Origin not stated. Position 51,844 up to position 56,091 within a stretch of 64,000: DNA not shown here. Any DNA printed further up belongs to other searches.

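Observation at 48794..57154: Tight four-gene operon: Septu-like ATPase + HNH nuclease joined to a NACHT-like NTPase + separate TIR protein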

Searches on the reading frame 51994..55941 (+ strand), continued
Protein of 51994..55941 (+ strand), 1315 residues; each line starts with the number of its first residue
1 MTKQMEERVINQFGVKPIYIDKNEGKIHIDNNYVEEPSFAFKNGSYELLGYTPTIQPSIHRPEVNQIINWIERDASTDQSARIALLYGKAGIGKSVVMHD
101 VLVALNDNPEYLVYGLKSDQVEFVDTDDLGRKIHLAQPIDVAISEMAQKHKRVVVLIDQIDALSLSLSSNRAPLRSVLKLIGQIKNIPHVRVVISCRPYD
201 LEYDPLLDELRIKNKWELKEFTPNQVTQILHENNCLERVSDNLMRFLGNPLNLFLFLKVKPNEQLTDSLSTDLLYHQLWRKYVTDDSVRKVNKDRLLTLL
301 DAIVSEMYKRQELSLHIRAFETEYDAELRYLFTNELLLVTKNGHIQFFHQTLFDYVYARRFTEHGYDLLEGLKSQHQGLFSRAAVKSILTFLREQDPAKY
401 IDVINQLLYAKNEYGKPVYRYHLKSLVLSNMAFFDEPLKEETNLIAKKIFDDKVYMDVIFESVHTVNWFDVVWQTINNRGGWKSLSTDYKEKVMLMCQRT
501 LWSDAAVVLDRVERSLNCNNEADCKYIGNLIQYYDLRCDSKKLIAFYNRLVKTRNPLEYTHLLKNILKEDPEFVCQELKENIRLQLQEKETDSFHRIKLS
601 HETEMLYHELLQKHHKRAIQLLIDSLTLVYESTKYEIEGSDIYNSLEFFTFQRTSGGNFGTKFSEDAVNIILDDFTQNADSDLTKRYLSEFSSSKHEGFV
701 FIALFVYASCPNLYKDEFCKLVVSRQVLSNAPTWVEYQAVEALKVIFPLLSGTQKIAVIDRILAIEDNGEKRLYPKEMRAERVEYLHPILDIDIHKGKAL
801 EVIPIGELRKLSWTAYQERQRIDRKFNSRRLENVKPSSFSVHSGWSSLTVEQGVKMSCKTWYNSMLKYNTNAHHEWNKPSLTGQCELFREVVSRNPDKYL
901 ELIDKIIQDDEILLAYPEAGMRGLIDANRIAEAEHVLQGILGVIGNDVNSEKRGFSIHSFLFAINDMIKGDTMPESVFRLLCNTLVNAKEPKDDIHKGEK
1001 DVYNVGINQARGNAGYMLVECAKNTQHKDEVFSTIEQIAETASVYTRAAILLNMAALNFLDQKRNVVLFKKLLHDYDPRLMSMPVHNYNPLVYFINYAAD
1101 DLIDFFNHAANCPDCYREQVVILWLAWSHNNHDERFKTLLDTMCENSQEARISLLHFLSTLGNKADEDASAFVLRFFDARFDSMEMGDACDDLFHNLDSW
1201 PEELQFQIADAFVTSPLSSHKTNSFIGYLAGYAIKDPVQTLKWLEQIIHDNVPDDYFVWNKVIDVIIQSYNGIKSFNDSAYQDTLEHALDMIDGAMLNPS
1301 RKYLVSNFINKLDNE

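Call 16: find_related_loci(query=A1, collection=genome_contigs, flank=8000)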
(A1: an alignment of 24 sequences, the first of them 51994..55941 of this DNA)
Query A1 (1315 aa) in genome_contigs; peptide patterns used: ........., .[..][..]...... (x = any residue, [..] = any of these).
119 stretches matched a pattern; 100 encode a relative of the query (tblastn E <= 1e-3); the best 80 are kept; 80 distinct loci.
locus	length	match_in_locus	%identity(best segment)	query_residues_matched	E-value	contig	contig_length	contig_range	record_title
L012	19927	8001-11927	64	5-1315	0e+0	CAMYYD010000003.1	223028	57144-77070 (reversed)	MAG TPA_asm: uncultured Bacteroidales bacterium isolate SRR10912534_bin.55_metaWRAP_v1.3_MAG genome assembly, contig: ER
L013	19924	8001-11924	64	5-1315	0e+0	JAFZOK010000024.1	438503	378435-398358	MAG: Bacteroidales bacterium isolate RGIG7951 Water_buffalos_Rumen-1__c594595, whole genome shotgun sequence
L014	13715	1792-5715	64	5-1315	0e+0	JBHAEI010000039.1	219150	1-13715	MAG: Prevotella sp. isolate Meta-D_MAG_29 Meta-D__428761, whole genome shotgun sequence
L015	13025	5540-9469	61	5-1315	0e+0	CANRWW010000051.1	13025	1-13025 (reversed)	MAG TPA_asm: uncultured Porphyromonadaceae bacterium isolate SRR17794294_bin.19_metawrap_v1.3_MAG genome assembly, conti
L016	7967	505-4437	59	4-1315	0e+0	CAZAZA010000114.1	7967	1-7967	MAG TPA_asm: uncultured Bacteroides sp. isolate SRP287540_co2_39 genome assembly, contig: NODE_10048_length_7967_cov_5.1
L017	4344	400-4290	58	5-1302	0e+0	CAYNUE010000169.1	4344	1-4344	MAG TPA_asm: uncultured Sangeribacter sp. isolate SRP199465_co1_129 genome assembly, contig: NODE_53551_length_4344_cov_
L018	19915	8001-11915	58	5-1315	0e+0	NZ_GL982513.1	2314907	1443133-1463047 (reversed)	Prevotella pallens ATCC 700821 SCAFFOLD1, whole genome shotgun sequence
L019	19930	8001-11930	65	5-1315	0e+0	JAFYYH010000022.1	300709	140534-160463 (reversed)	MAG: Bacteroidaceae bacterium isolate RGIG7532 Water_buffalos_Omasum-1__c563393, whole genome shotgun sequence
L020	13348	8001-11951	53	5-1315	0e+0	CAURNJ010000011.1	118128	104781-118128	MAG TPA_asm: uncultured Porphyromonadaceae bacterium isolate ERR9968934_bin.2_MetaWRAP_v1.3_MAG genome assembly, contig:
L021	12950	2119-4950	67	5-950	0e+0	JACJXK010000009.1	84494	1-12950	MAG: Prevotellaceae bacterium isolate HK-STAS-BACT-10 HK-STAS-BACT-10_9, whole genome shotgun sequence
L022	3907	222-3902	52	5-1226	0e+0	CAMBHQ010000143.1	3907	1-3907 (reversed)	MAG: uncultured Porphyromonas sp. isolate SRR15732366_bin.8_metaWRAP_v1.3_MAG genome assembly, contig: ERZ9426310.1725,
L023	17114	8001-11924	64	6-1315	0e+0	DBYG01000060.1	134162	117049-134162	MAG TPA_asm: Bacteroidales bacterium UBA1192 UBA1192_contig_3716, whole genome shotgun sequence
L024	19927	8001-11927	47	2-1315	0e+0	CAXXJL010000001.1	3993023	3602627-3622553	MAG: Bacteroidaceae bacterium isolate df2d7d49-e5db-4520-accc-3f86dccd64c9 genome assembly, contig: contig_1, whole geno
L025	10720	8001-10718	65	9-916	0e+0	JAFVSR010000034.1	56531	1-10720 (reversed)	MAG: Bacteroidaceae bacterium isolate RGIG5359 Sheep_Colon-3__c217951, whole genome shotgun sequence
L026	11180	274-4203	58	5-1315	0e+0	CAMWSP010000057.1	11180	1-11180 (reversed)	MAG TPA_asm: uncultured Porphyromonadaceae bacterium isolate SRR14411253_bin.11_metawrap_v1.3_MAG genome assembly, conti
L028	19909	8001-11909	43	13-1315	0e+0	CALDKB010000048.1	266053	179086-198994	MAG TPA_asm: uncultured Bacteroidales bacterium isolate SRR6425802_bin.69_CONCOCT_v1.1_MAG genome assembly, contig: ERZ1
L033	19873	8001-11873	29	3-1302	6e-136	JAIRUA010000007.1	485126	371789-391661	MAG: Dysgonamonadaceae bacterium isolate Cus372_bin26 k119_505316, whole genome shotgun sequence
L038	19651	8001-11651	25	59-1298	4e-92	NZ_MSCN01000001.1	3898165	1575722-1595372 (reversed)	Polaribacter porphyrae strain NBRC 108759 scaffold00001, whole genome shotgun sequence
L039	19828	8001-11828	25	41-1299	5e-88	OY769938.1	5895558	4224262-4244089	MAG: Flavobacteriales bacterium isolate 8533b3cd-f90e-4a47-8fbb-482e72fcba36 genome assembly, chromosome: 1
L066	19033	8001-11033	26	59-1069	6e-60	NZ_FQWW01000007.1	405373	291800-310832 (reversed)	Flavobacterium sp. CF108, whole genome shotgun sequence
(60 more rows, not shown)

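Call 28: find_encoding_contigs(protein=P0001, flank=10000, max_places=3)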
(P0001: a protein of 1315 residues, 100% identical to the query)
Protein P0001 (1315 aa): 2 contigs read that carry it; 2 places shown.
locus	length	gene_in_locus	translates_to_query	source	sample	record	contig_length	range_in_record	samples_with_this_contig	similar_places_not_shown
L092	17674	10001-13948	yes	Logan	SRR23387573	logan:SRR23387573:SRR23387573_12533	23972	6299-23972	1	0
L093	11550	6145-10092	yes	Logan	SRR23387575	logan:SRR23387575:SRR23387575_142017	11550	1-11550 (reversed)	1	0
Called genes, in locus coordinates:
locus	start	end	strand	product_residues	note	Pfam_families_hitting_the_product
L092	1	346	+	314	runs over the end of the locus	-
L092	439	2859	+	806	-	PF13175:AAA_15 (weak)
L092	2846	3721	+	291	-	PF01844:HNH (faint)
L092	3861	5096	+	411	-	PF00155:Aminotran_1_2, PF01041:DegT_DnrJ_EryC1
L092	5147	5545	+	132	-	PF19480:DUF6016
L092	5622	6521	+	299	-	-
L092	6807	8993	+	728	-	PF13175:AAA_15 (weak), PF13304:AAA_21 (weak)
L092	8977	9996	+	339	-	-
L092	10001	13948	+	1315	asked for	PF05729:NACHT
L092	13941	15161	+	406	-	PF13676:TIR_2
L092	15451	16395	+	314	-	PF00560:LRR_1 (faint), PF13855:LRR_8, PF23598:LRR_14, PF12799:LRR_4 (weak), PF13855:LRR_8 (weak), PF13676:TIR_2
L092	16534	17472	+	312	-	PF14253:AbiH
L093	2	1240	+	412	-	?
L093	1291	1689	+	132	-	PF19480:DUF6016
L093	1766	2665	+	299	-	-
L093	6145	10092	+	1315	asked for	PF05729:NACHT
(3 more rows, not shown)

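Call 29: find_encoding_contigs(protein=P0004, flank=10000, max_places=2)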
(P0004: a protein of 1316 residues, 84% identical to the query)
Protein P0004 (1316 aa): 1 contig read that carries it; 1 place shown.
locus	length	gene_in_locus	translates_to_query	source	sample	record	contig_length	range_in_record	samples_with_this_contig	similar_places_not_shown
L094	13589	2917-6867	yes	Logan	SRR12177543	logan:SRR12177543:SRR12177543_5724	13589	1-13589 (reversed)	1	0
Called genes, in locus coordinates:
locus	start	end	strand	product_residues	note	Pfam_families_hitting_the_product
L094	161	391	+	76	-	PF03457:HA (weak)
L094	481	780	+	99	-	-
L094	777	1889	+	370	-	PF02463:SMC_N, PF13175:AAA_15, PF13476:AAA_23, PF13304:AAA_21, PF13175:AAA_15, PF12476:DUF3696 (faint)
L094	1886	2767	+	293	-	-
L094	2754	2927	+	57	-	-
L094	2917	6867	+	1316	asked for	PF05729:NACHT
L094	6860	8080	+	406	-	PF13676:TIR_2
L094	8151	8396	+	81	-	-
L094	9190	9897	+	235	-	-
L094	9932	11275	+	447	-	-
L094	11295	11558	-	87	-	-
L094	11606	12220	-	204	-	-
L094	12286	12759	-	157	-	-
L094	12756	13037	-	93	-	-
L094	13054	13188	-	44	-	-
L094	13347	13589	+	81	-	?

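Call 30: find_encoding_contigs(protein=P0003, flank=10000, max_places=2)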
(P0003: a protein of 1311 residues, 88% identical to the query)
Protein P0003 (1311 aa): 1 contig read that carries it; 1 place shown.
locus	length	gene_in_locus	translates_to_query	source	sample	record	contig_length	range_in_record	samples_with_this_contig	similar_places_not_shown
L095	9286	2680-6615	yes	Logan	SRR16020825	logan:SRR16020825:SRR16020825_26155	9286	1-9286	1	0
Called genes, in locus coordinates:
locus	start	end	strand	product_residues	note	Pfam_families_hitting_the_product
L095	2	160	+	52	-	?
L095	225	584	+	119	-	PF13395:HNH_4 (weak)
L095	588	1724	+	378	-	PF02463:SMC_N (faint), PF13175:AAA_15, PF00005:ABC_tran (faint), PF13304:AAA_21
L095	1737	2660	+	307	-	PF14491:DUF4435 (weak)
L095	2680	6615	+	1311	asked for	PF05729:NACHT, PF13191:AAA_16 (faint)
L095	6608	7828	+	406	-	PF13676:TIR_2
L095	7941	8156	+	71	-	-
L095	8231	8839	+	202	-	PF11959:DUF3473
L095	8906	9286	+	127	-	?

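Call 34: search_protein_families(library=pfam, proteins=[L094:1859-2767:+, L039:7239-8150:+, L038:7212-8090:+, L066:7191-8100:+], max_evalue=0.01)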
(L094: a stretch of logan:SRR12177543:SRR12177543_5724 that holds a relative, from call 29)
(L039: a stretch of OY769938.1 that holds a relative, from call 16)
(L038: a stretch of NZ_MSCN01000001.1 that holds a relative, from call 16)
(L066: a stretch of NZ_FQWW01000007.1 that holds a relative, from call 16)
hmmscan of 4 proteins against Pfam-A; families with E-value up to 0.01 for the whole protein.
L094:1859-2767:+ (302 aa): 0 families

L039:7239-8150:+ (304 aa): 0 families

L038:7212-8090:+ (293 aa): 1 family
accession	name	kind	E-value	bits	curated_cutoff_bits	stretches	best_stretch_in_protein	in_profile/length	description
PF04471.18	Mrr_cat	-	2.2e-06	28.2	21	1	15-84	3-66/115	Restriction endonuclease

L066:7191-8100:+ (303 aa): 1 family
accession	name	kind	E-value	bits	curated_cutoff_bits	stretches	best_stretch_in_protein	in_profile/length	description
PF04471.18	Mrr_cat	-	0.0026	18.3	21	1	33-98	3-64/115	Restriction endonuclease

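Call 59: search_protein_families(library=pfam, proteins=[L012:6039-7967:+, L013:5716-6915:+, L013:6872-7951:+, L015:3942-5429:+, L019:5618-6871:+, L019:6868-7521:+, L024:4123-6228:+, L024:6646-7989:+, L033:7017-7991:+, L028:5759-7687:+], max_evalue=0.001)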
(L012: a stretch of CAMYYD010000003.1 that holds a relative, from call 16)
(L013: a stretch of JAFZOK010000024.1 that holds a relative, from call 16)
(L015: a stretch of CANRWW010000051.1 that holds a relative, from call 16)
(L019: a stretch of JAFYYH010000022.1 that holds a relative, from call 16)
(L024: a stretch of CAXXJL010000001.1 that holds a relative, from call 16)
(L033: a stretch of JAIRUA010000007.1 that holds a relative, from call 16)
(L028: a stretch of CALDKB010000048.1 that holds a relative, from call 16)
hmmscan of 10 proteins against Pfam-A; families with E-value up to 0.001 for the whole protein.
L012:6039-7967:+ (642 aa): 1 family
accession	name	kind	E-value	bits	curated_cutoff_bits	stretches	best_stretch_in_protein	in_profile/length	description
PF08867.16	FRG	-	1.1e-13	52.4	25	1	352-454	2-89/94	FRG domain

L013:5716-6915:+ (399 aa): 0 families

L013:6872-7951:+ (359 aa): 0 families

L015:3942-5429:+ (495 aa): 1 family
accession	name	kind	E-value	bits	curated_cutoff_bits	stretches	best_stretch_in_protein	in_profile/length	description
PF02661.23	Fic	-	6.7e-12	46.5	24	1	328-412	9-92/93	Fic/DOC family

L019:5618-6871:+ (417 aa): 4 families
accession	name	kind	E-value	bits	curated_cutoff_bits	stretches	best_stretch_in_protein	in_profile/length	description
PF01041.23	DegT_DnrJ_EryC1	-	1.3e-89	301.4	19.8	2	19-306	6-286/360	DegT/DnrJ/EryC1/StrS aminotransferase family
PF00155.27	Aminotran_1_2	-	3.3e-05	23.7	19.7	1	43-128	47-141/361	Aminotransferase class I and II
PF01276.26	OKR_DC_1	-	5.6e-05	22.5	27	1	62-170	89-206/417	Orn/Lys/Arg decarboxylase, major domain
PF01212.27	Beta_elim_lyase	-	0.00017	21.5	27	1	38-169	32-170/288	Beta-eliminating lyase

L019:6868-7521:+ (217 aa): 1 family
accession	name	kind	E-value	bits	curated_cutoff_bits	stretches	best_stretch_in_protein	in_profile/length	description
PF02397.22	Bac_transf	-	9.2e-51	172.3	27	1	4-205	1-174/179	Bacterial sugar transferase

L024:4123-6228:+ (701 aa): 4 families
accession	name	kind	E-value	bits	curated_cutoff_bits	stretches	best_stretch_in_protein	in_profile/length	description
PF08800.15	BT4734-like_N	-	1.6e-42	145.2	22.4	1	63-193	3-134/134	BT4734-like, N-terminal domain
PF05272.17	VapE-like_dom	-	6.4e-29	101.4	25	1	410-624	4-216/217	Virulence-associated protein E-like domain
PF12990.12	DUF3874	-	1.1e-17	64.6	28.3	1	627-693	2-69/71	Domain of unknonw function from B. Theta Gene description (DUF3874)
PF19263.5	DUF5906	-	1.1e-08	36.2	27.6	1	463-571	1-114/114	Family of unknown function (DUF5906)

L024:6646-7989:+ (447 aa): 2 families
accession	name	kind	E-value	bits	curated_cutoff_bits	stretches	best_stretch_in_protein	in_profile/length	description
PF07693.20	KAP_NTPase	-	7.8e-05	22.5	20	1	18-209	18-179/293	KAP family P-loop domain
PF13401.12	AAA_22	-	0.00087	20.1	27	0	23-57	8-45/130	AAA domain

L033:7017-7991:+ (324 aa): 1 family
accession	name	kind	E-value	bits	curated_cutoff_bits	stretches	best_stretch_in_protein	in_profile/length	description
PF08843.17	AbiEii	-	1.9e-30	107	22.5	1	41-276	2-207/238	Nucleotidyl transferase AbiEii toxin, Type IV TA system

L028:5759-7687:+ (642 aa): 1 family
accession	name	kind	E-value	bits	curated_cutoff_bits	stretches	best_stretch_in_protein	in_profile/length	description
PF01555.25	N6_N4_Mtase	-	6.8e-43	147.6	26.7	1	84-359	1-217/221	DNA methylase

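Call 65: search_solved_structures(query=A1, max_evalue=0.01)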
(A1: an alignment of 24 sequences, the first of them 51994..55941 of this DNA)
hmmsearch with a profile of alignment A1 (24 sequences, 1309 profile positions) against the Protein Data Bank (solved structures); distinct sequences matched with E-value up to 0.01: 1.
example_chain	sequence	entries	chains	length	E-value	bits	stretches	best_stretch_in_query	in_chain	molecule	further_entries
9n00_A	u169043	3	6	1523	1.9e-15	58.8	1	74-405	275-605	AAA family ATPase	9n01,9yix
